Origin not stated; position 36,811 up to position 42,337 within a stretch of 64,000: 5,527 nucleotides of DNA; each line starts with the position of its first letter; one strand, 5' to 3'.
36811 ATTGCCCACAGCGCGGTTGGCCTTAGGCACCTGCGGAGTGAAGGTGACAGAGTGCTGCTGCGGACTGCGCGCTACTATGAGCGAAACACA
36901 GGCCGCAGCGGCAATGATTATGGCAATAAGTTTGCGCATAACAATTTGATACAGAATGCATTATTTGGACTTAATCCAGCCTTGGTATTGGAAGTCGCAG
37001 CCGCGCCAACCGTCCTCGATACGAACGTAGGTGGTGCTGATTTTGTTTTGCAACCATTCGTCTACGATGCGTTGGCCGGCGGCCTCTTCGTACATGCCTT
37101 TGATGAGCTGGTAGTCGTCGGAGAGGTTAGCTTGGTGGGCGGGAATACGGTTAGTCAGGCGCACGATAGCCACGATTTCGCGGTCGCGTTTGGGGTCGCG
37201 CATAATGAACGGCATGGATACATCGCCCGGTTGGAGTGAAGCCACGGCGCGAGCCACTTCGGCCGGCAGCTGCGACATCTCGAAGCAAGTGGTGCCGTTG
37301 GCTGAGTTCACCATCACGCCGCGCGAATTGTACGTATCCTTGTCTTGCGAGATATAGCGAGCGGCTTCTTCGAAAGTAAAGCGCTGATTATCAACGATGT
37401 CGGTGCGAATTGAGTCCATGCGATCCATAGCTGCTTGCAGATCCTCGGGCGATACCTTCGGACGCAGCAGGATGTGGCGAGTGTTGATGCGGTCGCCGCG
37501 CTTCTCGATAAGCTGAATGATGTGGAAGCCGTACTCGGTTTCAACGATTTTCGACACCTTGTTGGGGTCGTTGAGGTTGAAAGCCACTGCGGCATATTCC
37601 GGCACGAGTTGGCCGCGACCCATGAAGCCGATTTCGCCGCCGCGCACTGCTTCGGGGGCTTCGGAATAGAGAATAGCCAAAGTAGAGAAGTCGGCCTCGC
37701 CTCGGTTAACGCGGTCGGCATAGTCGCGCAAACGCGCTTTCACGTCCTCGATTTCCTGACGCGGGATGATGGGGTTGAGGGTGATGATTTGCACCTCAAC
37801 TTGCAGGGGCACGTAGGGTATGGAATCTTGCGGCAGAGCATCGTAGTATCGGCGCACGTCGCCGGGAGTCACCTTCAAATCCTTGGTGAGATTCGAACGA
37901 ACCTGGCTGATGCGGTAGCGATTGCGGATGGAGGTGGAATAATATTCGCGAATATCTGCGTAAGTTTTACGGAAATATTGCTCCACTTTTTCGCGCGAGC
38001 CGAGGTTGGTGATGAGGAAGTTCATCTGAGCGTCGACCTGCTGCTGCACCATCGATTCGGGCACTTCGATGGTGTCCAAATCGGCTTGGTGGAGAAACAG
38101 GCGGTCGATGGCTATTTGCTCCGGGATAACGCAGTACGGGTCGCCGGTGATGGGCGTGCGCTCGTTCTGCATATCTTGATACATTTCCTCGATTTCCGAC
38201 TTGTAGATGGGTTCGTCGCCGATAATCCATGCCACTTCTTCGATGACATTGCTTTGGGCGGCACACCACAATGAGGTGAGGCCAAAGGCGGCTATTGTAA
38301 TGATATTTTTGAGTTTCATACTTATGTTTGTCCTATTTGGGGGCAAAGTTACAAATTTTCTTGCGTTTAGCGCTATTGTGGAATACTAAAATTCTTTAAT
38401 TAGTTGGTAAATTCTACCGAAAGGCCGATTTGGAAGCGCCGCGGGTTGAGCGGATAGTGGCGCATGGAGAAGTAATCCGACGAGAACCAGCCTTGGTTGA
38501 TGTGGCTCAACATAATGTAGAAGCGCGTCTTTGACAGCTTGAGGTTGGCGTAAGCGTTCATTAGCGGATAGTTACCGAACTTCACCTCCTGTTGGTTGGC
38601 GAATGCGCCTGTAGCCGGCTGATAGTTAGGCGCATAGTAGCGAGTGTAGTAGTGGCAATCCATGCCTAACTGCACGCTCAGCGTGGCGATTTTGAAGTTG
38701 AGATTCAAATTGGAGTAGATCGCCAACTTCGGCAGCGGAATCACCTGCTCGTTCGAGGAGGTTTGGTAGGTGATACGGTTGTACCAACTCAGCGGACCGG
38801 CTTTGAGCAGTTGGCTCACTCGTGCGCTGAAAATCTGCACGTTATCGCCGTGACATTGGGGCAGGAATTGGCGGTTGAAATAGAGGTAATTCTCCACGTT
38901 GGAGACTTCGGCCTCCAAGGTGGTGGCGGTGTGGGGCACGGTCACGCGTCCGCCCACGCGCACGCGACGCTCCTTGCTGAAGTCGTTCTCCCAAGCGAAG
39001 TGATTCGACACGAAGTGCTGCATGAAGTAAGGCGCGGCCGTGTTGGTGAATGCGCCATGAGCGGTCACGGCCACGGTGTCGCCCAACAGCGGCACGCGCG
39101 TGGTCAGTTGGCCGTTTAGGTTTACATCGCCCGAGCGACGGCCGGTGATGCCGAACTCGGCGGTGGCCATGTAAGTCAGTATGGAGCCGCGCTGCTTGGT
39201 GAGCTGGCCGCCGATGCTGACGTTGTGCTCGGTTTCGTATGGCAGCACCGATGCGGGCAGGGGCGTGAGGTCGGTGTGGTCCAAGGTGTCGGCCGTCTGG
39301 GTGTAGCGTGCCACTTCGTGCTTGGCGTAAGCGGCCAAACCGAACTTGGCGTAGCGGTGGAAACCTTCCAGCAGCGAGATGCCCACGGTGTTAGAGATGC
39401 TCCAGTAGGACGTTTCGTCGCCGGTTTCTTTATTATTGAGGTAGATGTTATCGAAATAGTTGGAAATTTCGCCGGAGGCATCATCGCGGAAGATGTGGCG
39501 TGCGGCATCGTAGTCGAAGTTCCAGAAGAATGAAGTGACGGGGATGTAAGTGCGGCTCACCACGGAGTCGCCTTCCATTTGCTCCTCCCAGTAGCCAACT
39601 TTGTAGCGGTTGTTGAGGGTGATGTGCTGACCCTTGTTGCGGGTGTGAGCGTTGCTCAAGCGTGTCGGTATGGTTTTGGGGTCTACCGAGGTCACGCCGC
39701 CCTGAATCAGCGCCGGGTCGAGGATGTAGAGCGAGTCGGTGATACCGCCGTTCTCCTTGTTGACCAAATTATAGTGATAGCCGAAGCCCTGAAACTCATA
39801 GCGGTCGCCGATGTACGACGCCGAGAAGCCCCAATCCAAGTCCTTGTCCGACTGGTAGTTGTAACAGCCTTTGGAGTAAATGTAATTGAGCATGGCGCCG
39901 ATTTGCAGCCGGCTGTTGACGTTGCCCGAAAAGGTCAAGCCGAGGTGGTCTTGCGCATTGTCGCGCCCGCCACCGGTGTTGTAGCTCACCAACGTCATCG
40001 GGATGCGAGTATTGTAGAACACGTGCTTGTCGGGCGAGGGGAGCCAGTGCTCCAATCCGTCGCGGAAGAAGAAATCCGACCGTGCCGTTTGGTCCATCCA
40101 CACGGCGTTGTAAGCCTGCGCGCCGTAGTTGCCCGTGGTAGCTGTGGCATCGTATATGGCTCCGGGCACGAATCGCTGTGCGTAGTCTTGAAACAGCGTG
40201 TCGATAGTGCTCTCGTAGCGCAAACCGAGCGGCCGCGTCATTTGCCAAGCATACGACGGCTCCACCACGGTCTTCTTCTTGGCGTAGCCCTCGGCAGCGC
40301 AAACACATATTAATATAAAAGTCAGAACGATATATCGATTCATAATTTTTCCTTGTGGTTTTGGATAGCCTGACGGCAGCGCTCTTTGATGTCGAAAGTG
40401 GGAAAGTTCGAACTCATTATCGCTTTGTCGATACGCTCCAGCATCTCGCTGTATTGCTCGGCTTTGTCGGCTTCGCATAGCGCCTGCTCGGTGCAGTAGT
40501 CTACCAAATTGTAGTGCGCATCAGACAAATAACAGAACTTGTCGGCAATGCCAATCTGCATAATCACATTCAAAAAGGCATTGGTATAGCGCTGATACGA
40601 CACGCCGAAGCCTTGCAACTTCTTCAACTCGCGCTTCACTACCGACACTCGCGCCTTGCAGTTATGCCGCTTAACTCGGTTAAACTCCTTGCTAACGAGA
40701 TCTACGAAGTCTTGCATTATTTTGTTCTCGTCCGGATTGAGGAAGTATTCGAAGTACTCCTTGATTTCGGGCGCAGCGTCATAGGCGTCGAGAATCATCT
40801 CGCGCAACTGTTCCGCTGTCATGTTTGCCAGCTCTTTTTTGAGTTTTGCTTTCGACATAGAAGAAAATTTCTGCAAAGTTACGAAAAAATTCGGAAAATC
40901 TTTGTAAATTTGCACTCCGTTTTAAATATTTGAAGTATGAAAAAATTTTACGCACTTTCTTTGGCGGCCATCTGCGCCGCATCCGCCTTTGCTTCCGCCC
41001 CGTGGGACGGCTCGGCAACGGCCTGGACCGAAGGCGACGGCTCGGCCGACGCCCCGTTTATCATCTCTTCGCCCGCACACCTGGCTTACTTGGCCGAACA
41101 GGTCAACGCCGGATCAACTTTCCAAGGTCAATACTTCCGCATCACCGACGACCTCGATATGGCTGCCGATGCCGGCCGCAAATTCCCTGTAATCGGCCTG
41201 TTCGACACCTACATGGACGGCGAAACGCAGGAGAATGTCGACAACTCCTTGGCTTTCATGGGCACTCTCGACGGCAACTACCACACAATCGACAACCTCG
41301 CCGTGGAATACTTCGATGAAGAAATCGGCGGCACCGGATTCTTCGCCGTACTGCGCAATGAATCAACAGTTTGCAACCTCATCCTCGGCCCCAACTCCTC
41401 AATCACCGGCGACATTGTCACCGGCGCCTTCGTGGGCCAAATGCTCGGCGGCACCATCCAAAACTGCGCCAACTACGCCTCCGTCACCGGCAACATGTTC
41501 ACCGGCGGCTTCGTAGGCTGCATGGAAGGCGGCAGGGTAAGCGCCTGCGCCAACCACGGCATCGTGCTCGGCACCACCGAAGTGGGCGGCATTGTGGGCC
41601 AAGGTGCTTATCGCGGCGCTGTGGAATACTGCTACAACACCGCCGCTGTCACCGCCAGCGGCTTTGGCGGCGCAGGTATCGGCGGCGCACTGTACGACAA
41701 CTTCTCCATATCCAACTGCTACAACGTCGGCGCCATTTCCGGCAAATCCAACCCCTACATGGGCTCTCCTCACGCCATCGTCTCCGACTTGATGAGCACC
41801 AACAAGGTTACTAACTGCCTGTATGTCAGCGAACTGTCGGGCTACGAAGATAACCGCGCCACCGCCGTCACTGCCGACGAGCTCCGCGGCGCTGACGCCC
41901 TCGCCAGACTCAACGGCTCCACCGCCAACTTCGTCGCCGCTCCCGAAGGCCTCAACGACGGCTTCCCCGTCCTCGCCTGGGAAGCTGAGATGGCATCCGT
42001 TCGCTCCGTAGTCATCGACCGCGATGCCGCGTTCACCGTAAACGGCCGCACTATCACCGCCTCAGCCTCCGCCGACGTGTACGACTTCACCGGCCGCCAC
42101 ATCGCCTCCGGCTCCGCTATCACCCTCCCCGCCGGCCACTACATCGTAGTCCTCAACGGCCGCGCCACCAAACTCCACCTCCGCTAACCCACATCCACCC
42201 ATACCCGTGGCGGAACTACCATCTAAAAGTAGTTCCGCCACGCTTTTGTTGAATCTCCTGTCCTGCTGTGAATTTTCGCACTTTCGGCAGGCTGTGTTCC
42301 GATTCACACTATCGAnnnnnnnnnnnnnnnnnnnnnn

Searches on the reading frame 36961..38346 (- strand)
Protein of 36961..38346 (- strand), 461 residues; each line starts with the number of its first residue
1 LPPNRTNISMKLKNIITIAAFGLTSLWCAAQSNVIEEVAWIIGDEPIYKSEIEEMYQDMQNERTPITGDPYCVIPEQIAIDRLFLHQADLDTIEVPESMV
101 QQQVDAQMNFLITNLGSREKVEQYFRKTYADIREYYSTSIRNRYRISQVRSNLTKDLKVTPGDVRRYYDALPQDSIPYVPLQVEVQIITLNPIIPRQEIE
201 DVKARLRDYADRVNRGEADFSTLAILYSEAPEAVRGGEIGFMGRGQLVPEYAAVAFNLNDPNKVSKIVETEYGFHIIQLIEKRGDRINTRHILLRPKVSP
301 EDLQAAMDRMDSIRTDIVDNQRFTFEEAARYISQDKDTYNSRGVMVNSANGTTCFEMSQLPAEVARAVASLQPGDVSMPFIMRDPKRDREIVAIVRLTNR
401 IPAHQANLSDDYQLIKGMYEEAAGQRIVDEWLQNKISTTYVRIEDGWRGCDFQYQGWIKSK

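Call 5: search_protein_families(library=pfam, proteins=[window:36961-38346:-], max_evalue=0.01)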
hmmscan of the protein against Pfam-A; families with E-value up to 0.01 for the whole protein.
window:36961-38346:- (461 aa): 4 families
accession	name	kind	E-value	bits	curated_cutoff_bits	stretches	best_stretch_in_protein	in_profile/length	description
PF00639.27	Rotamase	-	1e-31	110.2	21.7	2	196-280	12-96/97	PPIC-type PPIASE domain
PF13616.12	Rotamase_3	-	2.2e-21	77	22.5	1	195-283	30-116/116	PPIC-type PPIASE domain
PF13145.12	Rotamase_2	-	3e-10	41.4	27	2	205-284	34-110/121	PPIC-type PPIASE domain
PF05698.19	Trigger_C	-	0.00031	21.3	22.7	1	92-161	38-111/162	Bacterial trigger factor protein (TF) C-terminus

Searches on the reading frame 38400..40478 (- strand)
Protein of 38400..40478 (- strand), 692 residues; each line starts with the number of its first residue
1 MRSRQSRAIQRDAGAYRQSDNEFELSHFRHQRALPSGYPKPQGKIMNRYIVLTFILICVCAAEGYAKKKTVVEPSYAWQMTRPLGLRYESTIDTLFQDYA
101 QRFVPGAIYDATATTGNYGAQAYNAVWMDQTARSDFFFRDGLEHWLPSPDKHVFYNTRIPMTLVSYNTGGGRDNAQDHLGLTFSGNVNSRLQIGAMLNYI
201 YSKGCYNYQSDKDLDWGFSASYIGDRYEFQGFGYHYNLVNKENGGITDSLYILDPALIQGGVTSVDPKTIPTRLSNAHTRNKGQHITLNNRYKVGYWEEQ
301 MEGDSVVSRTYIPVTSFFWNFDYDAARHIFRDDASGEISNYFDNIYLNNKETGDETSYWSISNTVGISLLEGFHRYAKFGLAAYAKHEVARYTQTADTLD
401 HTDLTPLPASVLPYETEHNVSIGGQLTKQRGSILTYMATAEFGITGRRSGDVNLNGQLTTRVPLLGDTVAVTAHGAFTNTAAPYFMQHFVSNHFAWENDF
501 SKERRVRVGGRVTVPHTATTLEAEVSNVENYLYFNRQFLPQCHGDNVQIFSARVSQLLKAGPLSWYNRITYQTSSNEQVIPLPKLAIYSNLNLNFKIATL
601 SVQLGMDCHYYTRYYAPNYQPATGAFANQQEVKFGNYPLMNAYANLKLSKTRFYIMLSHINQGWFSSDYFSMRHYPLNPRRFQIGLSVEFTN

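Call 5: search_protein_families(library=pfam, proteins=[window:38400-40478:-], max_evalue=0.01)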
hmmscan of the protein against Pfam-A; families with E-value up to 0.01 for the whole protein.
window:38400-40478:- (692 aa): 1 family
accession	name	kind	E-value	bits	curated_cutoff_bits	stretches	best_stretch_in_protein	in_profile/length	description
PF14121.12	Porin_10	-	2.4e-171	571.9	27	1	76-690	3-595/597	Putative porin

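Call 93: find_related_loci(query=window:38400-40343:-, collection=genome_contigs, flank=10000)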
Query window:38400-40343:- (647 aa) in genome_contigs; peptide patterns used: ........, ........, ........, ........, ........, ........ (x = any residue, [..] = any of these).
26 stretches matched a pattern; 17 encode a relative of the query (tblastn E <= 1e-3); 17 distinct loci.
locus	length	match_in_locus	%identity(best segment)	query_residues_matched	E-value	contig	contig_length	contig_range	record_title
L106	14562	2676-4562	89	19-647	0e+0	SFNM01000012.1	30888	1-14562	MAG: Bacteroidales bacterium isolate W2P45.044 Contig367, whole genome shotgun sequence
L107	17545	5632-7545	54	21-647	0e+0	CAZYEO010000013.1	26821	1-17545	MAG TPA_asm: uncultured Muribaculaceae bacterium isolate SRP335695_co1_119 genome assembly, contig: NODE_769_length_2682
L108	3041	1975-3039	94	1-355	0e+0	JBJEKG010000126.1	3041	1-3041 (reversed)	MAG: Muribaculaceae bacterium isolate PUUB56_bin.015 NODE_21959_length_3041_cov_3.634628, whole genome shotgun sequence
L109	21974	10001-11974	53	1-647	0e+0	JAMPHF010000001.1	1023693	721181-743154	MAG: Bacteroides sp. isolate NALB_7961_24 Scaffold_#1__SCF_001__1021593_bp, whole genome shotgun sequence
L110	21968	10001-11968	53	1-647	0e+0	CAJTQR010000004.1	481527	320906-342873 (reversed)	MAG TPA_asm: uncultured Duncaniella sp. isolate MGBC106904 genome assembly, contig: MGBC106904.4, whole genome shotgun s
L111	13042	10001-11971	53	1-647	0e+0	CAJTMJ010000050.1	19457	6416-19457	MAG TPA_asm: uncultured Duncaniella sp. isolate MGBC103508 genome assembly, contig: MGBC103508.50, whole genome shotgun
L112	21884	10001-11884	54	30-647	0e+0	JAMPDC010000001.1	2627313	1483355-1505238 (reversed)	MAG: Staphylococcus sp. isolate NALB_7821b_12 Scaffold_#1__SCF_001__2624813_bp, whole genome shotgun sequence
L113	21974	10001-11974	51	1-647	0e+0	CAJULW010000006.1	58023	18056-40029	MAG TPA_asm: uncultured Duncaniella sp. isolate MGBC140491 genome assembly, contig: MGBC140491.6, whole genome shotgun s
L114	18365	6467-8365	50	23-647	0e+0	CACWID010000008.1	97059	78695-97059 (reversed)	MAG: uncultured Bacteroidales bacterium isolate RUG10614 genome assembly, contig: RUG10614_asm_8, whole genome shotgun s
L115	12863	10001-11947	49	9-647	0e+0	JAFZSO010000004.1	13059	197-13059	MAG: Muribaculaceae bacterium isolate RGIG8059 Water_buffalos_Rumen-1__c24026, whole genome shotgun sequence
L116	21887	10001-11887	50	27-647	0e+0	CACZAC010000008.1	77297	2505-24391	MAG: uncultured Bacteroidales bacterium isolate RUG12435 genome assembly, contig: RUG12435_asm_8, whole genome shotgun s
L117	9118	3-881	93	355-647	0e+0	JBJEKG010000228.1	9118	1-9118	MAG: Muribaculaceae bacterium isolate PUUB56_bin.015 NODE_4719_length_9118_cov_5.147854, whole genome shotgun sequence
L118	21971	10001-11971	48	5-647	0e+0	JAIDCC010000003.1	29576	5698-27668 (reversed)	MAG: Duncaniella sp. isolate SC0308_comb_2 SC0308_comb_2_contig_3, whole genome shotgun sequence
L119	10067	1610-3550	29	1-645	3e-80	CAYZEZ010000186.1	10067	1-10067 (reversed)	MAG TPA_asm: uncultured Bacteroides sp. isolate binchicken_co150_186 genome assembly, contig: NODE_16582_length_10067_co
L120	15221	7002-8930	32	6-647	1e-94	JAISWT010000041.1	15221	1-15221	MAG: Prevotellaceae bacterium isolate Nc350_bin145 k119_3816873, whole genome shotgun sequence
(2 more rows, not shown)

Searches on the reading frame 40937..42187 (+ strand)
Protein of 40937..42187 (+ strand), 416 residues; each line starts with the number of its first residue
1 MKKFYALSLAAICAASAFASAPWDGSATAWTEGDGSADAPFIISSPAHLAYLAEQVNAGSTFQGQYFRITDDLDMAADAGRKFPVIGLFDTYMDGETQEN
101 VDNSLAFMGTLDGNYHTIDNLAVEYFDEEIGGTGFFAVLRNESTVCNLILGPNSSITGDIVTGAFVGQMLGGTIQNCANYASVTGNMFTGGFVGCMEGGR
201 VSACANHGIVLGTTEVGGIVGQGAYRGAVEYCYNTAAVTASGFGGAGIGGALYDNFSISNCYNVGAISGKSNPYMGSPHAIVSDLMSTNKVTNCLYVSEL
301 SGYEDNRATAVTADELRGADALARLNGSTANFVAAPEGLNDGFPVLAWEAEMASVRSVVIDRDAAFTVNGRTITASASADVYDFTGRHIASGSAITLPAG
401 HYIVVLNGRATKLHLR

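Call 5: search_protein_families(library=pfam, proteins=[window:40937-42187:+], max_evalue=0.01)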
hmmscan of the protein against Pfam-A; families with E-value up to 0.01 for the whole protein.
window:40937-42187:+ (416 aa): 1 family
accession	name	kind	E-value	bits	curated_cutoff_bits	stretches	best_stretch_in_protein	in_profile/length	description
PF07581.17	Glug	-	0.0021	18.8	20.5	0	213-239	2-28/28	The GLUG motif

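Call 24: find_encoding_contigs(protein=window:40937-42187:+, flank=10000, max_places=10)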
Protein window:40937-42187:+ (416 aa): 2 contigs read that carry it; 1 place shown.
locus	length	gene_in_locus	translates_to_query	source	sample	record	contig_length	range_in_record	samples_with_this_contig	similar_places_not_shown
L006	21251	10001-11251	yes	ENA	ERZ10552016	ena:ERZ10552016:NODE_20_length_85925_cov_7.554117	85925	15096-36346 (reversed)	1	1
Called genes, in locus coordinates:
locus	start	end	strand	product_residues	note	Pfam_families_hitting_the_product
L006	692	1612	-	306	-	PF00389:2-Hacid_dh, PF02826:2-Hacid_dh_C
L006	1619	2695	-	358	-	PF00266:Aminotran_5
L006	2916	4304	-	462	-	PF01554:MatE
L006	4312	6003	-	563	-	PF03968:LptD_N (faint), PF13100:OstA_2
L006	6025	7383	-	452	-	PF13145:Rotamase_2 (faint), PF13616:Rotamase_3, PF00639:Rotamase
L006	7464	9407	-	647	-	PF14121:Porin_10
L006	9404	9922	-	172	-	PF19652:DUF6155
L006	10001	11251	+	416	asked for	-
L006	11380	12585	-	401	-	PF13102:Phage_int_SAM_5, PF00589:Phage_integrase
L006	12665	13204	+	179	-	PF02525:Flavodoxin_2, PF03358:FMN_red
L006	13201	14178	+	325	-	PF00135:COesterase (weak), PF10340:Say1_Mug180 (weak), PF20434:BD-FAE, PF07859:Abhydrolase_3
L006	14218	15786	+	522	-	PF03747:ADP_ribosyl_GH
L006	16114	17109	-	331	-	PF09561:RE_HpaII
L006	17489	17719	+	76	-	-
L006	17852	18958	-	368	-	PF01966:HD, PF13671:AAA_33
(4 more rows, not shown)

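Call 90: search_protein_families(library=ncbifam, proteins=[window:40937-42187:+], max_evalue=0.001)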
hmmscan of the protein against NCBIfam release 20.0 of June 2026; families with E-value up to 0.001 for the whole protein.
window:40937-42187:+ (416 aa): 0 families
